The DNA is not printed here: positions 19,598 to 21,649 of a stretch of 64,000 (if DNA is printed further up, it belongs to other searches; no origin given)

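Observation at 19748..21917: Translationally coupled pair: orphan 584-aa secreted protein plus SSI-family protease-inhibitor lipoprotein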

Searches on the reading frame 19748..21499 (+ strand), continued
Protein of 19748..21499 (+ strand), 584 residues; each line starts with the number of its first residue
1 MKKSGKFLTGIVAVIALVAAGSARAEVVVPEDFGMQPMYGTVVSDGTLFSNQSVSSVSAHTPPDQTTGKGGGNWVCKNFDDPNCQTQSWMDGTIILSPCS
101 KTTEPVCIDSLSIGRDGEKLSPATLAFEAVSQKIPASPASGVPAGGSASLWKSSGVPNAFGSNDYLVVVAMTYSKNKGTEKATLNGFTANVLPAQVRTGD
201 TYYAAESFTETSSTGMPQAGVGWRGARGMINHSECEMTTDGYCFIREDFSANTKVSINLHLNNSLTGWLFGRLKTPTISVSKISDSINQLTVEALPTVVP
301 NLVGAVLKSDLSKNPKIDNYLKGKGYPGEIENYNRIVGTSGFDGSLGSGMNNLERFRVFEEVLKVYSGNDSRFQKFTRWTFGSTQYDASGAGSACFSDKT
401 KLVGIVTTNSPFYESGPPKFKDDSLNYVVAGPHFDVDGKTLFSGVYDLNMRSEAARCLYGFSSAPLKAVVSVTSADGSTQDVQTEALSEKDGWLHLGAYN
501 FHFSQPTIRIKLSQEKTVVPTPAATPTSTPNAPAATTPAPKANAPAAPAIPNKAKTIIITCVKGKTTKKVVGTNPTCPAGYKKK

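Call 34: search_solved_structures(query=A2, max_evalue=10, show_alignments=0)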
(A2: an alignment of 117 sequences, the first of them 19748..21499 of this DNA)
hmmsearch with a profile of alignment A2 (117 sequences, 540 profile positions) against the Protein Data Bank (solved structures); distinct sequences matched with E-value up to 10: 0.

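Call 49: search_protein_families(library=pfam, proteins=[L077:6411-8183:-, L078:9922-10680:+, L015:7632-8873:-, L036:6748-8262:-, L014:1523-2437:+, L039:3019-4110:+, L022:4750-5667:+, L046:7536-9020:-, L015:1427-2485:+, L044:3716-5008:+], max_evalue=0.001)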
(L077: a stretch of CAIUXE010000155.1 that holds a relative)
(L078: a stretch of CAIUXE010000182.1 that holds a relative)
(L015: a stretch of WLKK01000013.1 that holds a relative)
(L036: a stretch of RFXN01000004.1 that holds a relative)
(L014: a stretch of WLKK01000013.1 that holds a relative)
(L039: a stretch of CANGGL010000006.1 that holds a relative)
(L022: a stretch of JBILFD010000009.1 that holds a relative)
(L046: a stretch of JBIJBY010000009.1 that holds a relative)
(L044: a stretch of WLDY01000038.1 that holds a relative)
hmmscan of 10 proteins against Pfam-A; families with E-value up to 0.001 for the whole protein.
L077:6411-8183:- (591 aa): 5 families
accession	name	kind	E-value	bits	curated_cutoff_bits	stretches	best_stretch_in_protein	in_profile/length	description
PF00005.33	ABC_tran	-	1e-36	127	25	1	369-517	2-137/137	ABC transporter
PF00664.28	ABC_membrane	-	1.3e-16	61.5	28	1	35-305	3-273/274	ABC transporter transmembrane region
PF02463.25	SMC_N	-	1.1e-06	28.7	40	1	470-559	135-211/220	RecF/RecN/SMC N terminal domain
PF09818.15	ABC_ATPase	-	9.6e-05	22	23.2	0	455-531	125-196/283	P-loop domain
PF03193.22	RsgA_GTPase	-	0.0006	20.1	30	0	366-400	95-128/174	RsgA GTPase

L078:9922-10680:+ (253 aa): 5 families
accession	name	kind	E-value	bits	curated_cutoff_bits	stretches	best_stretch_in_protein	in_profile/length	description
PF13561.12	adh_short_C2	-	4.4e-57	193.8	27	1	18-250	6-235/236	Enoyl-(Acyl carrier protein) reductase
PF00106.31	adh_short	-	3.4e-47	160.9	26.6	1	9-200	1-192/195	short chain dehydrogenase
PF08659.16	KR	-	1.9e-17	64.2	22.6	1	11-173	3-165/180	KR domain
PF23441.1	SDR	-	3.5e-06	27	27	1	5-203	4-208/258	SDR-like rossmann domain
PF05368.20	NmrA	-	0.00074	19.6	27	0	12-88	6-78/298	NmrA-like family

L015:7632-8873:- (414 aa): 1 family
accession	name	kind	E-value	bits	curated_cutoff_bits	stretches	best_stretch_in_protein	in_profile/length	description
PF07690.21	MFS_1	-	4.7e-18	65.7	33.4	1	28-347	1-335/347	Major Facilitator Superfamily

L036:6748-8262:- (505 aa): 1 family
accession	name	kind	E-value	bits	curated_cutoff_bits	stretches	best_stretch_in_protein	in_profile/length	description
PF00171.27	Aldedh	-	2e-139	465.6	23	1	26-486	5-461/461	Aldehyde dehydrogenase family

L014:1523-2437:+ (305 aa): 1 family
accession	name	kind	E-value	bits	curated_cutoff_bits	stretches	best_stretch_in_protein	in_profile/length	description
PF00528.27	BPD_transp_1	-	3.1e-12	47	26.4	1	109-298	4-182/184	Binding-protein-dependent transport system inner membrane component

L039:3019-4110:+ (364 aa): 1 family
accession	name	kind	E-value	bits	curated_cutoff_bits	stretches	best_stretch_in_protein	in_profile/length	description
PF14494.11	DUF4436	-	2.6e-22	79.9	23.2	1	89-340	14-252/255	Domain of unknown function (DUF4436)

L022:4750-5667:+ (306 aa): 1 family
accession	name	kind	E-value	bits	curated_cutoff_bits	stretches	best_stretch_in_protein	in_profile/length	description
PF00528.27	BPD_transp_1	-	1.4e-07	31.8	26.4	1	97-292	13-180/184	Binding-protein-dependent transport system inner membrane component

L046:7536-9020:- (495 aa): 1 family
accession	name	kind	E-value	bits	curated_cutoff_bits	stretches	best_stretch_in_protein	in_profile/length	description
PF04244.19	DPRP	-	5.7e-48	164.1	22.1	1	11-205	2-209/224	Deoxyribodipyrimidine photo-lyase-related protein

L015:1427-2485:+ (353 aa): 1 family
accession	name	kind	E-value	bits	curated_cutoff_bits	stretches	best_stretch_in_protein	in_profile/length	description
PF24827.1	AstE_AspA_cat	-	1.2e-30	106.9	25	1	54-243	1-191/192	Succinylglutamate desuccinylase/Aspartoacylase catalytic domain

L044:3716-5008:+ (431 aa): 6 families
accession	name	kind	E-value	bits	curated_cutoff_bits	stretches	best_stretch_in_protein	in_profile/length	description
PF13411.12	MerR_1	-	1.3e-13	51.2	21.6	1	132-194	2-63/69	MerR HTH family regulatory protein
PF00376.29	MerR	-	4.4e-08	33.2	28.2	1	132-169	1-38/38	MerR family regulatory protein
PF02310.24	B12-binding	-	8.5e-07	29.3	32.1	1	309-393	3-89/121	B12 binding domain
PF01527.26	HTH_Tnp_1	-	1.7e-06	28.6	24.1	1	128-158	21-50/75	Transposase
PF02607.22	B12-binding_2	-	7.2e-05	23.3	23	1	226-293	3-70/74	B12 binding domain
PF12728.13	HTH_17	-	0.00039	21.1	27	1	131-176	2-45/51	Helix-turn-helix domain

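Call 60: search_protein_families(library=phrogs, proteins=[window:19748-21499:+], max_evalue=0.01)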
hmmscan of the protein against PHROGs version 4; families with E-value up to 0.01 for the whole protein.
window:19748-21499:+ (584 aa): 0 families

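Call 61: search_protein_families(library=padloc, proteins=[window:19748-21499:+], max_evalue=0.01)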
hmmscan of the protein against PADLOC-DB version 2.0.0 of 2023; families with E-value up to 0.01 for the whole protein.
window:19748-21499:+ (584 aa): 0 families

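Call 62: find_related_loci(query=A2, collection=viral_contigs, flank=5000)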
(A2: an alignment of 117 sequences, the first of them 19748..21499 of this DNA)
Query A2 (584 aa) in viral_contigs; peptide patterns used: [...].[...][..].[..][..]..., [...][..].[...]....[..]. (x = any residue, [..] = any of these).
27 stretches matched a pattern, but none encodes a relative of the query by tblastn (E <= 1e-3).

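Call 77: search_protein_families(library=pfam, proteins=[L011:9567-11153:-, L019:12215-12988:-, L027:7488-8819:+, L032:7481-10228:+, L035:7592-8821:-, L037:1574-2788:-, L048:7647-9236:-, L050:1280-3211:+, L054:607-1986:-, L055:4147-6441:+], max_evalue=0.01)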
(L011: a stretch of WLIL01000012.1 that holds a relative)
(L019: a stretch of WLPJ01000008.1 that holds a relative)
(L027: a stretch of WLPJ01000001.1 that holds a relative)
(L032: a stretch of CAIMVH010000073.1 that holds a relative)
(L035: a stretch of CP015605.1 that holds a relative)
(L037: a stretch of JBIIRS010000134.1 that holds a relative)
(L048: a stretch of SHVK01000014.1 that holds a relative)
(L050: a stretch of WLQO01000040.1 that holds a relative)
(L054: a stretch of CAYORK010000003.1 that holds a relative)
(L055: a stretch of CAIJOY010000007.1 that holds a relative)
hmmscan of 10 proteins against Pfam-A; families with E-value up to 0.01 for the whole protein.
L011:9567-11153:- (529 aa): 0 families

L019:12215-12988:- (258 aa): 0 families

L027:7488-8819:+ (444 aa): 0 families

L032:7481-10228:+ (916 aa): 2 families
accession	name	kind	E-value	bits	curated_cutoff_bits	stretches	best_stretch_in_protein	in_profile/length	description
PF00041.27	fn3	-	1.3e-15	57.8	25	2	99-191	2-79/84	Fibronectin type III domain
PF25059.1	FN3_DSCAM-DSCAML_C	-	0.0049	17.6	39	0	145-188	30-71/89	DSCAM/DSCAML C-terminal Fn3-like domain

L035:7592-8821:- (410 aa): 1 family
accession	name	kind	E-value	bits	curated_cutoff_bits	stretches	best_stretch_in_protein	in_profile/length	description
PF14240.11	YHYH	-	1.4e-27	97.3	25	2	137-245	2-110/193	YHYH protein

L037:1574-2788:- (405 aa): 0 families

L048:7647-9236:- (530 aa): 1 family
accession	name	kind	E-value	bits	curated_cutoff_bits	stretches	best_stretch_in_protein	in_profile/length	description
PF00188.32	CAP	-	1.9e-05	25.9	21.1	1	53-169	1-114/117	Cysteine-rich secretory protein family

L050:1280-3211:+ (644 aa): 0 families

L054:607-1986:- (460 aa): 2 families
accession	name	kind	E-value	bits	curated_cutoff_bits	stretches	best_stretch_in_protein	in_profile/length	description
PF00089.32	Trypsin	-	8.6e-12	45.8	20.6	1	44-245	14-190/220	Trypsin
PF13365.12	Trypsin_2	-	3.3e-06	28.4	27.6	1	59-243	1-139/144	Trypsin-like peptidase domain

L055:4147-6441:+ (765 aa): 0 families

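Call 78: search_solved_structures(query=L054:607-1986:-, max_evalue=0.001, show_alignments=2)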
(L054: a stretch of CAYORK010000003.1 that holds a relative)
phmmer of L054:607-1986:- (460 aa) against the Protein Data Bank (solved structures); distinct sequences matched with E-value up to 0.001: 0.

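Call 87: search_protein_families(library=pfam, proteins=[L017:12433-13452:+], max_evalue=0.01)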
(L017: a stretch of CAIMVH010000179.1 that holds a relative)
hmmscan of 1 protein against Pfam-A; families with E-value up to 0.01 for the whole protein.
L017:12433-13452:+ (340 aa): 3 families
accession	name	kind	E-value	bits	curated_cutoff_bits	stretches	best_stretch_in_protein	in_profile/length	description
PF00089.32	Trypsin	-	2.4e-15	57.4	20.6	1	48-259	3-204/220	Trypsin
PF13365.12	Trypsin_2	-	7.4e-05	24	27.6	1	72-242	1-141/144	Trypsin-like peptidase domain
PF03761.21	DUF316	-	0.0027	17.7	21.2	1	215-263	218-265/282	Nematode trypsin-6-like family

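Call 88: search_solved_structures(query=L017:12433-13452:+, max_evalue=0.1, show_alignments=2)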
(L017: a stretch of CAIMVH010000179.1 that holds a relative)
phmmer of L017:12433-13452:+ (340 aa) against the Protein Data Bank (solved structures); distinct sequences matched with E-value up to 0.1: 173 (the best 60 are shown).
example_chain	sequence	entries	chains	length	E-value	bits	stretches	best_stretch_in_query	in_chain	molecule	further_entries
3beu_A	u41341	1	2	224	1.3e-11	47.7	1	68-155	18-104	Trypsin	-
3i78_A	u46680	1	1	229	2.5e-11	46.7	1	48-155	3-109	Trypsin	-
3i77_A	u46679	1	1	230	1.7e-10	43.9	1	48-155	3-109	Trypsin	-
1pyt_D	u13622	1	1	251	8.1e-09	38.4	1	68-258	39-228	CHYMOTRYPSINOGEN C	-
2fmj_A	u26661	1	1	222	1.5e-08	37.5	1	68-155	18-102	Trypsin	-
1os8_A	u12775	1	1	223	3.4e-08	36.4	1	68-155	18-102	trypsin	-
1oss_A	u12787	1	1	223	5.3e-08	35.7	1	68-155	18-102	trypsin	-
1sgt_A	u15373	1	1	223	1.3e-07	34.5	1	68-155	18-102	TRYPSIN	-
6bqm_A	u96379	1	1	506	9.6e-07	31.6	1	46-260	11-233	serine protease VesC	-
4x0w_U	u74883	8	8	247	1.1e-05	28.1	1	71-271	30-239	Urokinase-type plasminogen activator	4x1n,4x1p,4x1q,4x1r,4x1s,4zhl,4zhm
6jyp_U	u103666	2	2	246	1.2e-05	28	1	71-271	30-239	Urokinase-type plasminogen activator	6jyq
6l04_U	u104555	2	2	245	1.2e-05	28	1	71-271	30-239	Urokinase-type plasminogen activator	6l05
4lk4_A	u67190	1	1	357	1.6e-05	27.6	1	59-239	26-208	VESB protease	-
4h4f_A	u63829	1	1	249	2.2e-05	27.2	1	70-257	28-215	Chymotrypsin-C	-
1sc8_U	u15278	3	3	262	3e-05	26.7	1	68-271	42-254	plasminogen activator, urokinase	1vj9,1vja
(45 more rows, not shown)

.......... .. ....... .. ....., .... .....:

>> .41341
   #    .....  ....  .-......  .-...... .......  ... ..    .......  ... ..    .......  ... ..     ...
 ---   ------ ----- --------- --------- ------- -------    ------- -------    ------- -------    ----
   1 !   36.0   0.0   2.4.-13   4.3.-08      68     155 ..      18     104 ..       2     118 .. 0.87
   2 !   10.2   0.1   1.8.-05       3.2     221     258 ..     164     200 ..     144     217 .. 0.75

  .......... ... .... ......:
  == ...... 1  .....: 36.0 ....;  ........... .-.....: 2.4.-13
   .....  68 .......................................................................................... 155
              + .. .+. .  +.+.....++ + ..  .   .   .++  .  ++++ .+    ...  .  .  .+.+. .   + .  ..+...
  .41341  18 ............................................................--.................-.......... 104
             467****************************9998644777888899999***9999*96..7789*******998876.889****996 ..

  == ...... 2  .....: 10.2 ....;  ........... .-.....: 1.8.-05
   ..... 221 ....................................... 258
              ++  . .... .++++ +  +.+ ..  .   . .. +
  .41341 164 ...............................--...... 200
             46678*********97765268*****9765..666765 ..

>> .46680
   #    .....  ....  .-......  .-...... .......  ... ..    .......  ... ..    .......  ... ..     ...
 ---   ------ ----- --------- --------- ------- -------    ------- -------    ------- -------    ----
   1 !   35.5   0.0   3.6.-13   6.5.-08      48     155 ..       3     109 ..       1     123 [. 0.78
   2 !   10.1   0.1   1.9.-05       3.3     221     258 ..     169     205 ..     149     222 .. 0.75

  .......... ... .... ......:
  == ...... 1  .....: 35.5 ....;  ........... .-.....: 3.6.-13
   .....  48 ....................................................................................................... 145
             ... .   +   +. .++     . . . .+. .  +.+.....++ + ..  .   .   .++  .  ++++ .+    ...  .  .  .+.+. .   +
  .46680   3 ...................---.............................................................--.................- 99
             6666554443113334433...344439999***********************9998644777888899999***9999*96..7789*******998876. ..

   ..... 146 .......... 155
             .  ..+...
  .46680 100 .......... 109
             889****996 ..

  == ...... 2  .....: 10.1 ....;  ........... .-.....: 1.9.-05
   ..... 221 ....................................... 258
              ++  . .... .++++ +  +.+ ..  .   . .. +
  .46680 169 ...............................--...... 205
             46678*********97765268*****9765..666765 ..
